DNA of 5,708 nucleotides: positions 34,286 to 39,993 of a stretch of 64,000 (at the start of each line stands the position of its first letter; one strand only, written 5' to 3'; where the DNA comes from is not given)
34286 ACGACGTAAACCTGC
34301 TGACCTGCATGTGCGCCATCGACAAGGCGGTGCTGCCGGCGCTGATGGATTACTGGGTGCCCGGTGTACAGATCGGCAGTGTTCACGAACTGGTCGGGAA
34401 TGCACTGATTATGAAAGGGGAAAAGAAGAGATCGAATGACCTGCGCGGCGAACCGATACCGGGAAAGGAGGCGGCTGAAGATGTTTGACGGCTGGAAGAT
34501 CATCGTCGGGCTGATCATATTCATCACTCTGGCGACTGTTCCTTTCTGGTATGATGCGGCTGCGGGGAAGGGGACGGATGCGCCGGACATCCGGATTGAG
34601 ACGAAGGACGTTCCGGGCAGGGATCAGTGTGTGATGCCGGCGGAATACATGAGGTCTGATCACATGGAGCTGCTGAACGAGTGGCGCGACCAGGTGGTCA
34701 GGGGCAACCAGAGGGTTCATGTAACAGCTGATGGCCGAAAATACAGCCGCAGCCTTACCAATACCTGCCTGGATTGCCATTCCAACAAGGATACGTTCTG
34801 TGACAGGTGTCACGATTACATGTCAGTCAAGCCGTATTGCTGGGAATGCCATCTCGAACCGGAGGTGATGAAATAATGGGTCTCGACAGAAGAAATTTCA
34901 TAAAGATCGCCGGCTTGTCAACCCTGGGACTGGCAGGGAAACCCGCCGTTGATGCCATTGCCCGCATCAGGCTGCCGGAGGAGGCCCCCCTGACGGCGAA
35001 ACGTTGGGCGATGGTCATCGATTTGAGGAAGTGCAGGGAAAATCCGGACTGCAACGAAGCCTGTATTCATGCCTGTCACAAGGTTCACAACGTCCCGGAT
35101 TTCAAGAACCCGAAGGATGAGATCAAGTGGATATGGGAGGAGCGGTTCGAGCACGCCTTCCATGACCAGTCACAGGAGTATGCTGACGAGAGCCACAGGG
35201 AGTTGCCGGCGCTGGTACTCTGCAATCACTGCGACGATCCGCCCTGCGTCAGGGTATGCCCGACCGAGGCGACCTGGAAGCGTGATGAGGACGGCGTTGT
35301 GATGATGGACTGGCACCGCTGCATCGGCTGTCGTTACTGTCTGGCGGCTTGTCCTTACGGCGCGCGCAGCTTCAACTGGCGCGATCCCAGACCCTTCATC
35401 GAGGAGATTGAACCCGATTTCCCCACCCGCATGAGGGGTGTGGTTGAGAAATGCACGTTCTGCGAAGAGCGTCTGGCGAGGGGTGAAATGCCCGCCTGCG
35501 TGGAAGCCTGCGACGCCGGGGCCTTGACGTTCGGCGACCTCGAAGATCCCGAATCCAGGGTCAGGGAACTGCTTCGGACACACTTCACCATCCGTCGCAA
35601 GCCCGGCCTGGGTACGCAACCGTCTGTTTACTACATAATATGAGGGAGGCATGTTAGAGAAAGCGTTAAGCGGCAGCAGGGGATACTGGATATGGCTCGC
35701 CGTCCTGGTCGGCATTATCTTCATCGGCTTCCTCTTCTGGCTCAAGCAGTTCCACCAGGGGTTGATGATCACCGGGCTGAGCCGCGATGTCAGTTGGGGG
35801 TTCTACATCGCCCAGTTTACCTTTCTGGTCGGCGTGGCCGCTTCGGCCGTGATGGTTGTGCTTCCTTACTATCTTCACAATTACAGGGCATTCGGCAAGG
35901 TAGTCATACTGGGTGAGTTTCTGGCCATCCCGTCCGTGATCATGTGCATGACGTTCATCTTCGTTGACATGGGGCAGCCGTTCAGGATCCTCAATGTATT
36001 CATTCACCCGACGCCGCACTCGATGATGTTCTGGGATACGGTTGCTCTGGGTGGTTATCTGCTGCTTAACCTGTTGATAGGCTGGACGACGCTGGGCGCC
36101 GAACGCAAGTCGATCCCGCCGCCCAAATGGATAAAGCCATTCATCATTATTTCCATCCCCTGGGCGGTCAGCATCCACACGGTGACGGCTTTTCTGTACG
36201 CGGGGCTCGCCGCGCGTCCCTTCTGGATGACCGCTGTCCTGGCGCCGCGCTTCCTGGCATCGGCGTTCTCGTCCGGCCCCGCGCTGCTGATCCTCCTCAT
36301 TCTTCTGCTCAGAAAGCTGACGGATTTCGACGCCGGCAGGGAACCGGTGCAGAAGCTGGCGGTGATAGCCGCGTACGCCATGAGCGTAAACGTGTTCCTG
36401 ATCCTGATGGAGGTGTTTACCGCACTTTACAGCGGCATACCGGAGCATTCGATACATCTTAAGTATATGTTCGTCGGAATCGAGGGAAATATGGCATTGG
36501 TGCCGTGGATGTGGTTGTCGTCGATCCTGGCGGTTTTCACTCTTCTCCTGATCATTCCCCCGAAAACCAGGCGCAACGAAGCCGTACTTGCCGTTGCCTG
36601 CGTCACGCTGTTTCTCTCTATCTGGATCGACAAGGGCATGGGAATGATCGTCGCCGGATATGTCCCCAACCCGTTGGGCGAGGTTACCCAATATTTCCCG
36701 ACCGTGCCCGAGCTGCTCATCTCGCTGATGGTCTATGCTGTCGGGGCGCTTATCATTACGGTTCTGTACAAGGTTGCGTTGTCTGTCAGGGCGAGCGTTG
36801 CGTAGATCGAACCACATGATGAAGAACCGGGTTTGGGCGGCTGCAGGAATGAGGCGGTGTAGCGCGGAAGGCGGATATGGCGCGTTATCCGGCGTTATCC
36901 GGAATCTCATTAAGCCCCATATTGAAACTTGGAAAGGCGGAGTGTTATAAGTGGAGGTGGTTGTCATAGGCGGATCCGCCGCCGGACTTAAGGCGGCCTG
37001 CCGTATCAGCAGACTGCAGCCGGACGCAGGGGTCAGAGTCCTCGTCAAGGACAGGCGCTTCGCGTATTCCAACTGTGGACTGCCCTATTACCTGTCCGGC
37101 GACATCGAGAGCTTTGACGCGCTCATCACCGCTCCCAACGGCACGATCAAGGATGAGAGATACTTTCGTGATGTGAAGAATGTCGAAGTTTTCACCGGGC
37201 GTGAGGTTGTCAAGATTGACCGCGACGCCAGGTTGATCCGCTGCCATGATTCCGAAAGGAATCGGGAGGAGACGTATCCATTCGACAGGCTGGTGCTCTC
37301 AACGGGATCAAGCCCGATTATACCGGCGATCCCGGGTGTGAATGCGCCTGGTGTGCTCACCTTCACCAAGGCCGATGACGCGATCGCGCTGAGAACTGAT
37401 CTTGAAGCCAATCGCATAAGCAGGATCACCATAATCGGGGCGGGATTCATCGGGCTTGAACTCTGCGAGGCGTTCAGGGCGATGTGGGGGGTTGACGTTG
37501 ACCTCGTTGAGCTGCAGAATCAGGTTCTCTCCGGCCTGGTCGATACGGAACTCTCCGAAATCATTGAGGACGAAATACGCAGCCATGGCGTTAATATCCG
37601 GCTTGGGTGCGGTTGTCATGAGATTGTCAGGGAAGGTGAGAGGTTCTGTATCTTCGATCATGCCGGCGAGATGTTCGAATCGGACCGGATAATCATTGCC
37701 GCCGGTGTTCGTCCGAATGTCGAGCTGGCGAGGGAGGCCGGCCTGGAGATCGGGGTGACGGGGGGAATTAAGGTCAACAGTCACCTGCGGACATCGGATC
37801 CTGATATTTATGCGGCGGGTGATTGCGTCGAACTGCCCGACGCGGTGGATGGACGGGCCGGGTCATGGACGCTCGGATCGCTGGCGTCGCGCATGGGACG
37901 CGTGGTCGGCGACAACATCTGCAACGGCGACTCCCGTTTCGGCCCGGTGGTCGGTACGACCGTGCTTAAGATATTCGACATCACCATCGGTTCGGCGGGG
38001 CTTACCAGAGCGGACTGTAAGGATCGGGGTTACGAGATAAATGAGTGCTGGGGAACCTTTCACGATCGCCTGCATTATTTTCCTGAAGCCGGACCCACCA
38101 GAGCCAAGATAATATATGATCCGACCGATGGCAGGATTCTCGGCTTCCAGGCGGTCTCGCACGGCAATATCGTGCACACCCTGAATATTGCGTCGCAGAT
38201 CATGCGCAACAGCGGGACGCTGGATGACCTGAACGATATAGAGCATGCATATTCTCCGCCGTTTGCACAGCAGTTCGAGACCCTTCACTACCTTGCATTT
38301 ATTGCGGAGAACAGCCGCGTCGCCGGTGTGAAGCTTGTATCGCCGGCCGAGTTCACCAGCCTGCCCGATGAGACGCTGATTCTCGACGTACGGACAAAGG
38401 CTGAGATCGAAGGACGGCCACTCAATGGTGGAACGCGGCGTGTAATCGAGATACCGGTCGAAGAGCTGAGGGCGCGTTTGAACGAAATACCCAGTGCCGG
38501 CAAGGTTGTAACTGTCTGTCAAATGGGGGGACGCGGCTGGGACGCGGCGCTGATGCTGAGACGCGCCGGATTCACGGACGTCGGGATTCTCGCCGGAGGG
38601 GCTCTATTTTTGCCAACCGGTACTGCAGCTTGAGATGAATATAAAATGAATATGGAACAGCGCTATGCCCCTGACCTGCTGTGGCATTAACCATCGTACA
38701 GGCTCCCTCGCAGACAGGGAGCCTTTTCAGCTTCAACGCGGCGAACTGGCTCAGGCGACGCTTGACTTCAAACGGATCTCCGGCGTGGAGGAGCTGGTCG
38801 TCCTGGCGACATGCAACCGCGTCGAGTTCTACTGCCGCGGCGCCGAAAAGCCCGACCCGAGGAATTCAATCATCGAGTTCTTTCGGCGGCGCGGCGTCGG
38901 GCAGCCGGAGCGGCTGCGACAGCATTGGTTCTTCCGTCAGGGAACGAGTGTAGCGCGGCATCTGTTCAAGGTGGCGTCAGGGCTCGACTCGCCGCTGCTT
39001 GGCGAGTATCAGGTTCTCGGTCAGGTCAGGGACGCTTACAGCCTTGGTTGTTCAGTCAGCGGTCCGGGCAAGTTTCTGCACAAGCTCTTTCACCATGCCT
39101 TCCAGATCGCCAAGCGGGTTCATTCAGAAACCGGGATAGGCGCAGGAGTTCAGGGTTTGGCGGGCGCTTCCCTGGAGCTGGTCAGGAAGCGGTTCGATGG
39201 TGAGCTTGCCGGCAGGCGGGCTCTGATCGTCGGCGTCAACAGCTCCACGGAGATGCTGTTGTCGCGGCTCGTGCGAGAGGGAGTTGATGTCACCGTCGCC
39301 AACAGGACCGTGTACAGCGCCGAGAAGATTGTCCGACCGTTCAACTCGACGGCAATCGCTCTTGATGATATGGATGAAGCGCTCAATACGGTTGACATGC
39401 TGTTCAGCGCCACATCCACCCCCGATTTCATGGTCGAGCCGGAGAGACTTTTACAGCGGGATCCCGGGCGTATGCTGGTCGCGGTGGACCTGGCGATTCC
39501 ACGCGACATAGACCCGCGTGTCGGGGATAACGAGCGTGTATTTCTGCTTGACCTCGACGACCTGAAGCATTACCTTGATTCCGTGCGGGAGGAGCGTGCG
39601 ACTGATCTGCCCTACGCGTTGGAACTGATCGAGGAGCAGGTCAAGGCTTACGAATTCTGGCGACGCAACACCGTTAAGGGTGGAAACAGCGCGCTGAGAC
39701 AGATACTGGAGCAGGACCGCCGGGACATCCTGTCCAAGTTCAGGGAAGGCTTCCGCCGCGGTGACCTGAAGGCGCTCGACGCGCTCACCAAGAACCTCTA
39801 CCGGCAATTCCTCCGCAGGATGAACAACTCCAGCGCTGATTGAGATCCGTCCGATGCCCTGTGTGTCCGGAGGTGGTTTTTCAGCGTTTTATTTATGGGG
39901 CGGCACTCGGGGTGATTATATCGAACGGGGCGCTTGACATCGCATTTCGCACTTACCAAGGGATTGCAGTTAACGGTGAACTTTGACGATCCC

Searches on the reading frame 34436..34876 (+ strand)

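Call 3: search_protein_families(library=pfam, proteins=[window:34436-34876:+])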
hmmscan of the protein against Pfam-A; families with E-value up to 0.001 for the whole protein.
window:34436-34876:+ (146 aa): 0 families

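Call 4: search_protein_families(library=ncbifam, proteins=[window:34436-34876:+])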
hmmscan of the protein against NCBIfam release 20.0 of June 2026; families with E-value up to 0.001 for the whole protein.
window:34436-34876:+ (146 aa): 1 family
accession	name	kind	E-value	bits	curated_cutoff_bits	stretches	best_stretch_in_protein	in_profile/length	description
NF038038.1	cytoc_DsrJ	equivalog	1.3e-49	167.6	100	1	16-139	1-121/121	sulfate reduction electron transfer complex DsrMKJOP subunit DsrJ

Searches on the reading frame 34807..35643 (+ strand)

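Call 20: search_protein_families(library=ncbifam, proteins=[window:34807-35643:+], max_evalue=0.00001)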
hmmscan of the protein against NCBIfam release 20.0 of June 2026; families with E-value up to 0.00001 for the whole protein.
window:34807-35643:+ (278 aa): 21 families
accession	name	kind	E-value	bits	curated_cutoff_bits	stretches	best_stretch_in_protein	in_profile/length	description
NF045797.1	DsrO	equivalog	9e-96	319.8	200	1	25-278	2-235/235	sulfate reduction electron transfer complex DsrMKJOP subunit DsrO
NF041782.1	mnquin_red_QrcC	equivalog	9.2e-47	159.7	400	1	67-277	1-225/239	menaquinone reductase iron-sulfur cluster-binding subunit QrcC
TIGR03149.1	cyt_nit_nrfC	equivalog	6.1e-44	150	377.6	1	27-277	3-216/225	cytochrome c nitrite reductase Fe-S protein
NF011569.0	PRK14993.1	equivalog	2.1e-43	148.5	416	1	25-277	2-222/244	tetrathionate reductase subunit TtrB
NF041715.1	arsenate_red_ArrB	equivalog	1.4e-42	145.9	450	2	207-277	155-225/233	arsenate respiratory reductase iron-sulfur subunit ArrB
TIGR02951.1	DMSO_dmsB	equivalog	9.6e-31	107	214.1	2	116-191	42-116/161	DMSO/selenate family reductase complex B subunit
NF008134.0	PRK10882.1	equivalog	5.7e-30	104.5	263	1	27-247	3-210/329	hydrogenase 2 operon protein HybA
NF045715.1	sulf_resp_HmcB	equivalog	9.6e-29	100.4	420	1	28-247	2-200/307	sulfate respiration complex iron-sulfur protein HmcB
TIGR03478.1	DMSO_red_II_bet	subfamily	2.4e-28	99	480.7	1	123-277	117-253/321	DMSO reductase family type II enzyme, iron-sulfur subunit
NF042979.1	EthbenzDh_ebdB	equivalog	2.7e-23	82.4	740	1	138-277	152-275/354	ethylbenzene dehydrogenase subunit beta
NF038355.1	FDH3_beta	equivalog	6e-21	75.3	240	1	132-247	47-166/180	formate dehydrogenase FDH3 subunit beta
TIGR01582.1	FDH-beta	equivalog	2.6e-19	69.4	334.7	1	66-253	21-190/283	formate dehydrogenase subunit beta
NF009408.0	PRK12769.1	equivalog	1.9e-18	66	1003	1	130-242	47-144/659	formate-dependent uric acid utilization protein AegA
NF007658.0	PRK10330.1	equivalog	1.5e-17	63.7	260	1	136-244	55-156/181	electron transport protein HydN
TIGR01660.1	narH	equivalog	1.8e-16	59.6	524.05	1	112-236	158-263/492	nitrate reductase subunit beta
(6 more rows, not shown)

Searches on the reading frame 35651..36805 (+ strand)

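Call 20: search_protein_families(library=ncbifam, proteins=[window:35651-36805:+], max_evalue=0.00001)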
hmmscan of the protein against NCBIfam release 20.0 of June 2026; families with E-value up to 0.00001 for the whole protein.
window:35651-36805:+ (384 aa): 3 families
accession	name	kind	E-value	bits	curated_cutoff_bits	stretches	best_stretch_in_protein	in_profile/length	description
NF045798.1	DsrP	equivalog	1.6e-141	471.7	350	1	1-380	1-344/346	sulfate reduction electron transfer complex DsrMKJOP subunit DsrP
NF041784.1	mnquin_red_QrcD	equivalog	6.4e-15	55.3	570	1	12-374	18-396/408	menaquinone reductase integral membrane subunit QrcD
NF011568.0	PRK14992.1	equivalog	4.7e-08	32.8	314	1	44-322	14-278/341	tetrathionate reductase subunit TtrC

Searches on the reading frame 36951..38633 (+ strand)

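Call 21: search_protein_families(library=ncbifam, proteins=[window:36951-38633:+], max_evalue=0.00001)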
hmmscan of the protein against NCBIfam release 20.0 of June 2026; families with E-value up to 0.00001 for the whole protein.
window:36951-38633:+ (560 aa): 44 families (the best 25 are shown)
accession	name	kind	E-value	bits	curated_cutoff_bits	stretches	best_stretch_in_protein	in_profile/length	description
TIGR03385.1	CoA_CoA_reduc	equivalog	2e-99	333.3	578.8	1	3-445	2-435/439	CoA-disulfide reductase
NF007123.0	PRK09564.1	equivalog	2.1e-85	287.1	458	1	1-446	1-437/444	CoA-disulfide reductase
NF046103.1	NOXase_Strep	equivalog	1.9e-59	201.8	600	1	3-449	2-438/442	H2O-forming NADH oxidase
NF010037.0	PRK13512.1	equivalog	5.1e-59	200.3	394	1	2-444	3-429/438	CoA-disulfide reductase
TIGR02374.1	nitri_red_nirB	equivalog_domain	5.9e-51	173.8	578.35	1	4-361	2-341/794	nitrite reductase large subunit NirB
NF045765.1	PhenlGlyoxDHPadH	equivalog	2.9e-45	154.9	475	1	4-340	6-323/416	NADH-dependent phenylglyoxylate dehydrogenase subunit epsilon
NF003437.0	PRK04965.1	equivalog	2.6e-42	145.2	392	1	2-296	4-278/378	NADH:flavorubredoxin reductase NorW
TIGR02053.1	MerA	equivalog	2.9e-38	132.1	454.45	1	73-435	90-440/465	mercury(II) reductase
NF042949.2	3PPDioc_HcaD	equivalog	5.3e-38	130.8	450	1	3-294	4-277/386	3-phenylpropionate/cinnamic acid dioxygenase ferredoxin--NAD(+) reductase subunit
NF011565.0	PRK14989.1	subfamily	7.4e-35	120.2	883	1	30-353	35-337/847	nitrite reductase large subunit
TIGR01350.1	lipoamide_DH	equivalog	3.6e-34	118.3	408.8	1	76-433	102-439/461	dihydrolipoyl dehydrogenase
NF041682.1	ant_diox_AndAa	equivalog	1.1e-30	106.6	650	1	4-295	7-281/406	anthranilate 1,2-dioxygenase system ferredoxin--NAD(+) reductase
NF004991.0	PRK06370.1-3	subfamily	1.4e-28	99.8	620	1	104-434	158-473/509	FAD-containing oxidoreductase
NF004943.0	PRK06292.2-1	equivalog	2.3e-28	99.2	432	1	73-403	98-411/456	dihydrolipoyl dehydrogenase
NF003585.0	PRK05249.1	equivalog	9.5e-28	97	465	1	76-434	108-443/464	Si-specific NAD(P)(+) transhydrogenase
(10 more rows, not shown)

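Call 75: search_protein_families(library=pfam, proteins=[window:36951-38633:+], max_evalue=0.01)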
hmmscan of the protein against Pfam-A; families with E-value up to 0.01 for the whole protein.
window:36951-38633:+ (560 aa): 9 families
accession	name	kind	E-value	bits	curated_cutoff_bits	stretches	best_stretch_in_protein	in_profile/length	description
PF07992.20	Pyr_redox_2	-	9.7e-62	209.4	26.1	1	2-297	2-282/291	Pyridine nucleotide-disulphide oxidoreductase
PF00070.33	Pyr_redox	-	3.6e-16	59.9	22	1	158-230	1-71/82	Pyridine nucleotide-disulphide oxidoreductase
PF02852.28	Pyr_redox_dim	-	9.6e-09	35.9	25.3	1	340-444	5-108/110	Pyridine nucleotide-disulphide oxidoreductase, dimerisation domain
PF13738.12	Pyr_redox_3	-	1.2e-06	28.4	30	1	74-290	92-305/305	Pyridine nucleotide-disulphide oxidoreductase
PF00581.25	Rhodanese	-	1.8e-06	28.7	22.2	1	467-550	4-95/102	Rhodanese-like domain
PF03486.20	HI0933_like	-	4.8e-06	26.6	50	0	201-254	111-165/244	HI0933-like protein Rossmann domain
PF13450.12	NAD_binding_8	-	2.3e-05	25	21.9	0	161-200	1-38/68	NAD(P)-binding Rossmann-like domain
PF01266.30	DAO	-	2.7e-05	24.3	27.9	0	208-266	158-216/353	FAD dependent oxidoreductase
PF13434.12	Lys_Orn_oxgnase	-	0.0013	18.4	21.3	1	87-174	119-206/339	L-lysine 6-monooxygenase/L-ornithine 5-monooxygenase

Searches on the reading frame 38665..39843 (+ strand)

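Call 21: search_protein_families(library=ncbifam, proteins=[window:38665-39843:+], max_evalue=0.00001)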
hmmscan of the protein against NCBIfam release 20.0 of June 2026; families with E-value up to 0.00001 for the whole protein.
window:38665-39843:+ (392 aa): 8 families
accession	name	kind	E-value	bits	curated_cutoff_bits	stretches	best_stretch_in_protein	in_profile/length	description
TIGR01035.1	hemA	equivalog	7.4e-79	265.6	209.55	1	4-385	2-388/416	glutamyl-tRNA reductase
NF000744.0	PRK00045.1-3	equivalog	1.7e-72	244.7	429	1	1-360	1-369/447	glutamyl-tRNA reductase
NF000750.0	PRK00045.3-4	equivalog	5.2e-44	150.9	289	1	3-350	3-350/439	glutamyl-tRNA reductase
NF010548.0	PRK13940.1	equivalog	1.4e-37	129.6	469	1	34-348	34-342/414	glutamyl-tRNA reductase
NF000752.0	PRK00045.4-2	equivalog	4.3e-27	95.3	381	1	42-330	45-311/412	glutamyl-tRNA reductase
NF000751.1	PRK00045.4-1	equivalog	6.4e-22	78.2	478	1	43-250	46-249/426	glutamyl-tRNA reductase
NF001909.0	PRK00676.1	equivalog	2.1e-13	50.1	478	1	3-158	3-151/338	glutamyl-tRNA reductase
TIGR00507.1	aroE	equivalog_domain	7.2e-06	25.4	200.2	0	181-252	114-188/270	shikimate dehydrogenase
